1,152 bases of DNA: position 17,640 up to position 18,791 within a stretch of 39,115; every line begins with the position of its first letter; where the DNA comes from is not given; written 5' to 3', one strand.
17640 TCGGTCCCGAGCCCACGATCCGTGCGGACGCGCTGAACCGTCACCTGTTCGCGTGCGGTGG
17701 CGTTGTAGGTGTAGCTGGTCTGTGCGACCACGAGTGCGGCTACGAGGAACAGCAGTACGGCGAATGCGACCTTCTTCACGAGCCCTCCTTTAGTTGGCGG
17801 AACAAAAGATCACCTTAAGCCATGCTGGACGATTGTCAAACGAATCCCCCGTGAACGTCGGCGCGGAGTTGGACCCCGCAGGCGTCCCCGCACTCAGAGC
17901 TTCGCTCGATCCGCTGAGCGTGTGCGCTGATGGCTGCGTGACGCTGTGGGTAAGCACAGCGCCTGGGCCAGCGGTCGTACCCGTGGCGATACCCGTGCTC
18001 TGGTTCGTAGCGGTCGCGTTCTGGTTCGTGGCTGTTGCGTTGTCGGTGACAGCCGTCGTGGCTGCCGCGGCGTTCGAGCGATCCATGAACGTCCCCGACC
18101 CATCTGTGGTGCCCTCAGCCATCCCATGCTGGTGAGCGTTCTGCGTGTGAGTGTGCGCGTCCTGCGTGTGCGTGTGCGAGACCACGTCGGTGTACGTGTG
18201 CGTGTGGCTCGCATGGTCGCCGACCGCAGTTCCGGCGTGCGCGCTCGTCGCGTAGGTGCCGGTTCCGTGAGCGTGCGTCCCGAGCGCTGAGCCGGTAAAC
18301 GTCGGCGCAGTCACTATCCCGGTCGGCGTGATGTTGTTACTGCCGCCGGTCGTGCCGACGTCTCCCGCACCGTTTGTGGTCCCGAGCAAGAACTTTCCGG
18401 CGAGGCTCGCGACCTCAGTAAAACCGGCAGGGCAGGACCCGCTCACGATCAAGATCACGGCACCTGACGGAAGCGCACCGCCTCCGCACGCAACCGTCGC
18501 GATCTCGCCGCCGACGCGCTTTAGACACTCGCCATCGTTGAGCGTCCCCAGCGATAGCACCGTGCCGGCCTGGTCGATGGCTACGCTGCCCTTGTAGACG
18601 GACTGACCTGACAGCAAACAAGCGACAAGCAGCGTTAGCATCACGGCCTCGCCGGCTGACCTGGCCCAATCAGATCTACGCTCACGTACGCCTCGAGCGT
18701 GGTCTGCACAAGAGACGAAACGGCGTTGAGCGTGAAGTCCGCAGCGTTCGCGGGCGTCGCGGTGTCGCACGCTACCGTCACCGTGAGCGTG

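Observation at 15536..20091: Five consecutive genes all encode exported proteins: fibre-like, tail-collar/HxH, small secreted, and a subtilase lipoprotein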

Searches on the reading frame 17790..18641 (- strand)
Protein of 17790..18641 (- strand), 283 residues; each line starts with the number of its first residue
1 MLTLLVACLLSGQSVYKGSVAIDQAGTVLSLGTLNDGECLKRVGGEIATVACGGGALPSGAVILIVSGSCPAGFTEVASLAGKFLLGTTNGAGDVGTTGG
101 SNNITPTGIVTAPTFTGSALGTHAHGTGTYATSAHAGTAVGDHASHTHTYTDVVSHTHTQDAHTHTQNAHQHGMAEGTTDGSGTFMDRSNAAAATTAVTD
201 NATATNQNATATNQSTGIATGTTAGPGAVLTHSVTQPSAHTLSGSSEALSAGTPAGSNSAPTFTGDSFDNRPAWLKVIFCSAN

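Call 6: search_protein_families(library=pfam, proteins=[window:17790-18641:-], max_evalue=0.01)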
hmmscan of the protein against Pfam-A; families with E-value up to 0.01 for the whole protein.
window:17790-18641:- (283 aa): 0 families

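Call 7: search_protein_families(library=phrogs, proteins=[window:17790-18641:-], max_evalue=0.01)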
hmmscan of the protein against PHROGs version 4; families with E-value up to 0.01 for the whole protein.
window:17790-18641:- (283 aa): 0 families

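Call 15: find_encoding_contigs(protein=window:17790-18641:-, flank=10000, max_places=6)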
Protein window:17790-18641:- (283 aa): 20 contigs read that carry it; 6 places shown.
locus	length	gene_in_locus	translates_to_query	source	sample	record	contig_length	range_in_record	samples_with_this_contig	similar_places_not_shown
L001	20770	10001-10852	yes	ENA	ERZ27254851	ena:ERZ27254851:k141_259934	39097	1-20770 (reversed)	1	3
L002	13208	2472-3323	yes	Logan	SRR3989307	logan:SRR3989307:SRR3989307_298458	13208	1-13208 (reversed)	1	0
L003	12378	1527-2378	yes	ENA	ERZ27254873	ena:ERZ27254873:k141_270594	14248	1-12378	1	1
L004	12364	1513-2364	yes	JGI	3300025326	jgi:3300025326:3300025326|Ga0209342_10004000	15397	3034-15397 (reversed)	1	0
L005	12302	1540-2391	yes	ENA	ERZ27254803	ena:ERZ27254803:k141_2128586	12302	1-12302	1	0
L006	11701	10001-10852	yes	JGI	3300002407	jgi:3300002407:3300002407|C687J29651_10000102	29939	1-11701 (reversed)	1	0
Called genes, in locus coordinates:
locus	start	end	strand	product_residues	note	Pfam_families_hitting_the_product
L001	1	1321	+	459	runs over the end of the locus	-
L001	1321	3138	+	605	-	-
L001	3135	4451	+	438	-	-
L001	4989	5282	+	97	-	-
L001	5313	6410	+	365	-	PF13479:AAA_24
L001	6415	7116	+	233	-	-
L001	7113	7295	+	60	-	-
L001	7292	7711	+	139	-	-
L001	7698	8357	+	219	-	-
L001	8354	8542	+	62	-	-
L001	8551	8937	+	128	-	-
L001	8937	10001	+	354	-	-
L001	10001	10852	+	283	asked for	-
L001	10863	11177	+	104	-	-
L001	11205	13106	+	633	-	PF00082:Peptidase_S8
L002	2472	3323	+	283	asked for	-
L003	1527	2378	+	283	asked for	-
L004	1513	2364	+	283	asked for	-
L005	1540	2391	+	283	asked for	-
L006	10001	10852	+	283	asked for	-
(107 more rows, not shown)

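Call 18: find_homologous_proteins(query=window:17790-18641:-, max_evalue=0.001)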
Query window:17790-18641:- (283 aa): 1025 proteins with E <= 0.001 among 8000 candidates; the best 120 are listed.
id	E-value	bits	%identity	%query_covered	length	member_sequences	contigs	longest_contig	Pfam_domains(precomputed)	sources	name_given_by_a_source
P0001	1.7e-172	590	100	100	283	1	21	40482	-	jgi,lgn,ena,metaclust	metaclust:\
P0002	2.8e-74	268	58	86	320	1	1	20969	-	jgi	jgi:hypothetical protein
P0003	2.8e-67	245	51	81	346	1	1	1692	-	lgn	-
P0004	5.5e-65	238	53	81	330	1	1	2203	-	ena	-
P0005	3.2e-63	232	55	83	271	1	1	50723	-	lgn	-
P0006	5.8e-63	231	57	80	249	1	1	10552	-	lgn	-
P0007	3.9e-61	225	59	81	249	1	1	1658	-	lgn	-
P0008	1.7e-60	223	48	89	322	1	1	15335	-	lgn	-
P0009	2.9e-60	222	57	80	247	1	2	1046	-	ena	-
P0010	4.5e-60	221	53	86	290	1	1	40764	-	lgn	-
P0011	8.7e-60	220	54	89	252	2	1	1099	-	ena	-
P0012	2.4e-59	219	53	84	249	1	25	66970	-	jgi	jgi:hypothetical protein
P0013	4.7e-59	218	53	77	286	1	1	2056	-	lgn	-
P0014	1.1e-58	217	57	82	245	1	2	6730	-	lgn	-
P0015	1.4e-58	217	53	81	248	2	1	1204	-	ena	-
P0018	2.8e-57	212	61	74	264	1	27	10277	PF21939.2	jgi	jgi:hypothetical protein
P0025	7.3e-55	204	56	70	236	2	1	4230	PF21939.2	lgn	-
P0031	2.4e-53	199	53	86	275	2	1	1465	PF21939.2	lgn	-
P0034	3.4e-52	196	51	80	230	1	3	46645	-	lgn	-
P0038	3.6e-51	192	55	81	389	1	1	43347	PF21939.2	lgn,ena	-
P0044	1.5e-44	171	47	80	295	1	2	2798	PF21939.2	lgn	-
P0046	4.2e-44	169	55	74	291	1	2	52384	PF21939.2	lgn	-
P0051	2.5e-41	160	49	81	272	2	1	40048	PF21939.2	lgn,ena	-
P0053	3.5e-40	156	49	75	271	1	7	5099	PF21939.2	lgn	-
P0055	8.4e-40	155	45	80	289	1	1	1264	PF21939.2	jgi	jgi:hypothetical protein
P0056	1.4e-39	154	37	82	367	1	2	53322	-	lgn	-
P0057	1.8e-39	154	50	82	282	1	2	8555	PF21939.2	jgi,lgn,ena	jgi:hypothetical protein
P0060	3.6e-39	153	48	80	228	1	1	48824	PF21939.2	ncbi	-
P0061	5.2e-39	152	50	74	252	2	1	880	PF21939.2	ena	-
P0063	1.6e-38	151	48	75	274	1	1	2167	PF21939.2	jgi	jgi:hypothetical protein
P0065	4.0e-38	149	45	82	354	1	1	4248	PF21939.2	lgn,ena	-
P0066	4.1e-38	149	47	80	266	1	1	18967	PF21939.2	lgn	-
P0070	8.3e-38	148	46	80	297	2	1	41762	PF21939.2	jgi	jgi:hypothetical protein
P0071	2.4e-37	147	51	68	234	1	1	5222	PF21939.2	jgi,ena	-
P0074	7.8e-37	145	43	79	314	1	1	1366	PF21939.2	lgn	-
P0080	4.1e-36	143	40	93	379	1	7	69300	PF21939.2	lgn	-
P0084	7.4e-36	142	49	80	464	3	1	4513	PF21939.2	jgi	jgi:hypothetical protein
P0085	7.7e-36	142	49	79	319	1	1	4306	PF01391.24,PF21939.2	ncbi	-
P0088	2.2e-35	140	47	76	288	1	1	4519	PF21939.2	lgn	-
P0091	5.3e-35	139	50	76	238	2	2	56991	PF21939.2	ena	-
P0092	9.8e-35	138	51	74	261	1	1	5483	PF21939.2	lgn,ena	-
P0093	1.2e-34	138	42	78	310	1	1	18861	PF21939.2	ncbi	-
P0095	2.1e-34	137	44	96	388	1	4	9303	PF21939.2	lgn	-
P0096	2.3e-34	137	48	81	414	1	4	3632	PF21939.2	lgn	-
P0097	2.9e-34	137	48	75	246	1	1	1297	PF21939.2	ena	-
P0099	3.6e-34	136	43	83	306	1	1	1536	PF21939.2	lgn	-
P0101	7.0e-34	136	49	74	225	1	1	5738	PF21939.2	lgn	-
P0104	1.2e-33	135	48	75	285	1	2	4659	PF01391.24,PF21939.2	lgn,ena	-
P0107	1.7e-33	134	46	82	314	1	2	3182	PF21939.2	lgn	-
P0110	3.0e-33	133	42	81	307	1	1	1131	PF21939.2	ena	-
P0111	3.4e-33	133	42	74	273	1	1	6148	PF21939.2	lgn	-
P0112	3.4e-33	133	44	82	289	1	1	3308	PF21939.2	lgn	-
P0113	3.9e-33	133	48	76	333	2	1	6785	PF21939.2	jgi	jgi:hypothetical protein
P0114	6.7e-33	132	46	81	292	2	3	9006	PF21939.2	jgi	jgi:hypothetical protein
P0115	8.6e-33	132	45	82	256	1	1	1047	PF21939.2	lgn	-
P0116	9.2e-33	132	48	77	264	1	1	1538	PF21939.2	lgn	-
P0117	9.3e-33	132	39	86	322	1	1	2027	PF21939.2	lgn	-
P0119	1.6e-32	131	45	81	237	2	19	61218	PF21939.2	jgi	jgi:hypothetical protein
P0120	1.7e-32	131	45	78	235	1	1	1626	PF21939.2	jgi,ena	-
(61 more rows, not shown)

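Call 20: find_encoding_contigs(protein=P0012, flank=10000, max_places=3)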
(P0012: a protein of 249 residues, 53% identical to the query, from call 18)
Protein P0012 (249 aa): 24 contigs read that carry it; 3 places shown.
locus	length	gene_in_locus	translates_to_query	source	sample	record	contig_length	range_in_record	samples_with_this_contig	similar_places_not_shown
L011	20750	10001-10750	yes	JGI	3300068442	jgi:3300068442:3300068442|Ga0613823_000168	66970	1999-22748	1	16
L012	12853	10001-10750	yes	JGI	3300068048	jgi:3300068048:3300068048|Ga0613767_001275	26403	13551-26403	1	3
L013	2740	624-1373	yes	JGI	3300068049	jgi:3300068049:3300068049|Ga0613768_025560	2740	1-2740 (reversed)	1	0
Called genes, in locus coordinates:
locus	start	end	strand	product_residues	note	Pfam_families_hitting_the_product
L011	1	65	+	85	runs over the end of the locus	-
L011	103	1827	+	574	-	-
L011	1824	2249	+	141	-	-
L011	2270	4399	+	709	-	PF16510:P22_portal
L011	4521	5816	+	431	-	-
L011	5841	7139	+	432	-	-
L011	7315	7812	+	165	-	-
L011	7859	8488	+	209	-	-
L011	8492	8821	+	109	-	-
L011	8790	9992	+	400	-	-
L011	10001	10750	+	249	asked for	-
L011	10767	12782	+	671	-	-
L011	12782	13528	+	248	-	-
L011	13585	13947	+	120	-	-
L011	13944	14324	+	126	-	-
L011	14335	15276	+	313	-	PF24175:SU10_adaptor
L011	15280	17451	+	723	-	-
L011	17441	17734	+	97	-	-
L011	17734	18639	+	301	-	-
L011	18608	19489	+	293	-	-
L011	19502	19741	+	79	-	-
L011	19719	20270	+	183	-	PF00959:Phage_lysozyme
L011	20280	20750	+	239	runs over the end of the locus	-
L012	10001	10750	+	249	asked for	-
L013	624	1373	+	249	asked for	-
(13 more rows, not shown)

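Call 21: find_encoding_contigs(protein=P0005, flank=10000, max_places=2)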
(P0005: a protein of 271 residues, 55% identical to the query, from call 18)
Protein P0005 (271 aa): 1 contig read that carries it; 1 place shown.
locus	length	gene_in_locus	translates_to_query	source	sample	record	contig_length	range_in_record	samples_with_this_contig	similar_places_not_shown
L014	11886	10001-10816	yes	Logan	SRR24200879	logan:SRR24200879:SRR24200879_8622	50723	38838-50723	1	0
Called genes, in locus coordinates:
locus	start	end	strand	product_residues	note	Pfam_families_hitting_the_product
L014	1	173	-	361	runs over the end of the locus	PF12705:PDDEXK_1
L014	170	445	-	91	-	-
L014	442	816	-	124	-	-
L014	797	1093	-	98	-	-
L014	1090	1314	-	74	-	-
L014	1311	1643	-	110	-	-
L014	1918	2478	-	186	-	-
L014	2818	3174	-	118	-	-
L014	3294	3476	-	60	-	-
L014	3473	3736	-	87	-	-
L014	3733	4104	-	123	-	-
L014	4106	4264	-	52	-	-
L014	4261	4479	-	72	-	-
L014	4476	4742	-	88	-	-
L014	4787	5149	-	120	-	-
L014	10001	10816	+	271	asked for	-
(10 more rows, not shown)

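Call 22: find_encoding_contigs(protein=P0002, flank=10000, max_places=2)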
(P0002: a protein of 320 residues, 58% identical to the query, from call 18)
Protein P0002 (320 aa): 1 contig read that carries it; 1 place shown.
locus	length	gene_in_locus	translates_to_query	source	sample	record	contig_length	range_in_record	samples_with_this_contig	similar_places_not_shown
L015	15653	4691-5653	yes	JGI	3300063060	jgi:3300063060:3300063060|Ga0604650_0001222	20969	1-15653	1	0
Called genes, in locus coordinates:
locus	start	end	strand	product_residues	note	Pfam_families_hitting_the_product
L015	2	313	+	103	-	?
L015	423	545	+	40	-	-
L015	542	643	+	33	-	-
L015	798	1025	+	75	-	-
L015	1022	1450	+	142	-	-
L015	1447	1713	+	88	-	-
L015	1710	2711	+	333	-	-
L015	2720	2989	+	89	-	-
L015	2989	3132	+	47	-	-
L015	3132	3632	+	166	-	PF07087:DUF1353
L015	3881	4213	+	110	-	-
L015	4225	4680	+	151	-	-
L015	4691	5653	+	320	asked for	-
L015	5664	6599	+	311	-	-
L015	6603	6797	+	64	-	-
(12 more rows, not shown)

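Call 32: search_dna_similar(query=window:17790-18641:-, collection=phages, mode=protein, max_evalue=0.001, max_rows=30)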
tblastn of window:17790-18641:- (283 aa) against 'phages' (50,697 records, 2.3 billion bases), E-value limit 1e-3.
No match.

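Call 42: find_encoding_contigs(protein=P0034, flank=10000, max_places=1)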
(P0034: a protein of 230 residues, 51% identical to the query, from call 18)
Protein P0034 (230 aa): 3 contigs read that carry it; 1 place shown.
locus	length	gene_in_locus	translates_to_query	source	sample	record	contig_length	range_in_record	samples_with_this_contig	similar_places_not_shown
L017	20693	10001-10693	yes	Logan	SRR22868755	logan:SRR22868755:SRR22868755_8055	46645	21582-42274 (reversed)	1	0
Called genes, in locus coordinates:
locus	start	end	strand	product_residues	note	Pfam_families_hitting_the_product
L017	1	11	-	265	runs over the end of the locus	PF13479:AAA_24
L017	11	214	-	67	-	-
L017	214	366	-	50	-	-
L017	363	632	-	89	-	-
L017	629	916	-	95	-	-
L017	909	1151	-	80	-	-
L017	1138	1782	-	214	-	-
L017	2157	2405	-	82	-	-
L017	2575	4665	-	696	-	PF10263:SprT-like, PF00176:SNF2-rel_dom, PF00271:Helicase_C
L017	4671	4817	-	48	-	-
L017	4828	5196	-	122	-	-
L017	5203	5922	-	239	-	-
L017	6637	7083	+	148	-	-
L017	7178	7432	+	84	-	-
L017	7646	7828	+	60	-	-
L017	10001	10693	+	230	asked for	-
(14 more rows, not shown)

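Call 43: find_encoding_contigs(protein=P0056, flank=10000, max_places=1)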
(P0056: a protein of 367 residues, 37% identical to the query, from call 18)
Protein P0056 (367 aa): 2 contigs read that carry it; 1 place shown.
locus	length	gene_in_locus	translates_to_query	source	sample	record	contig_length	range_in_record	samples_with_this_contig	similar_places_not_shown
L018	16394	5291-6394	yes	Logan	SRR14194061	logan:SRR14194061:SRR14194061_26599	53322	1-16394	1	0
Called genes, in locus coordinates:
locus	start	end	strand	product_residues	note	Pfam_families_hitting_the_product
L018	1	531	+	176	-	?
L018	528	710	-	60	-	-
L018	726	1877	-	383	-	PF04607:RelA_SpoT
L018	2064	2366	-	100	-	-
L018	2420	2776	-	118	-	PF26491:WH_Halo (weak)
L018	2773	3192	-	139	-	PF13411:MerR_1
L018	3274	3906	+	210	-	-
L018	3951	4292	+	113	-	-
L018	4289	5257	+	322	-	-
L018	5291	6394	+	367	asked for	-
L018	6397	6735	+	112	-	-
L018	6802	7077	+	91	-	-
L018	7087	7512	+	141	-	-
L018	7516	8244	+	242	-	-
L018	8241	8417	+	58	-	-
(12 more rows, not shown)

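Call 49: find_related_loci(query=A3, collection=genome_contigs, flank=10000)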
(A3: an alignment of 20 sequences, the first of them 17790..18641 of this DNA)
Query A3 (283 aa) in genome_contigs; peptide patterns used: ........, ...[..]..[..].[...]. (x = any residue, [..] = any of these).
35 stretches matched a pattern; 2 encode a relative of the query (tblastn E <= 1e-3); 2 distinct loci.
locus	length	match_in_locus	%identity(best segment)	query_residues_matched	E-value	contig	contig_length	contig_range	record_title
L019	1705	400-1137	53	40-281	8e-60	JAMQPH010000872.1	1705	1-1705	MAG: Pyrinomonadaceae bacterium isolate SH2 k141_328469, whole genome shotgun sequence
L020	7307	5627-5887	42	140-237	8e-9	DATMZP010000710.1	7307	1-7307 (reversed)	MAG TPA_asm: Hyphomicrobiaceae bacterium isolate SMAG_U11138 k141_3756545, whole genome shotgun sequence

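Call 56: search_protein_families(library=ncbifam, proteins=[window:17790-18641:-], max_evalue=0.05)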
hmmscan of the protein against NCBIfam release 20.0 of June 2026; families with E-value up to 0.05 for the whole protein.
window:17790-18641:- (283 aa): 0 families

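Call 57: search_protein_families(library=padloc, proteins=[window:17790-18641:-], max_evalue=0.01)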
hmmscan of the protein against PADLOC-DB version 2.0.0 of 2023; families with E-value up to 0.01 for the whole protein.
window:17790-18641:- (283 aa): 0 families

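Call 66: search_solved_structures(query=A3, max_evalue=1, show_alignments=2)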
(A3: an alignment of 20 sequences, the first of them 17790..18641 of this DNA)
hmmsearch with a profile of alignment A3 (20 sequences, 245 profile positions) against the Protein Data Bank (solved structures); distinct sequences matched with E-value up to 1: 0.

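Call 69: find_encoding_contigs(protein=P0046, flank=8000, max_places=1)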
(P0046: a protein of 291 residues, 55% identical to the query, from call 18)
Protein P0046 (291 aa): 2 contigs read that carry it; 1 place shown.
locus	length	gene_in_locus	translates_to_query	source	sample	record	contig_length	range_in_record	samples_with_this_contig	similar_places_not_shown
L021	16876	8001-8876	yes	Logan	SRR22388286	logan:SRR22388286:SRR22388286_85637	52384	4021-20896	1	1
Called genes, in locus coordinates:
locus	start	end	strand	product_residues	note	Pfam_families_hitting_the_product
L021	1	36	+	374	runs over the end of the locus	PF04932:Wzy_C (weak)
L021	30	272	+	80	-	-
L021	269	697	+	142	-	-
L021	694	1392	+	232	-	-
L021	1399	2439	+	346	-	-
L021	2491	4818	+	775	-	PF17957:Big_7 (faint)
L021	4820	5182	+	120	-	-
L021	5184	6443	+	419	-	-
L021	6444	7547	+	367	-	-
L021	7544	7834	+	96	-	-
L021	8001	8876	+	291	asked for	PF21939:Gp10_C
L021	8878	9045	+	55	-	-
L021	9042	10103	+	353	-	-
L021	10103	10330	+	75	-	-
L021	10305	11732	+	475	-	-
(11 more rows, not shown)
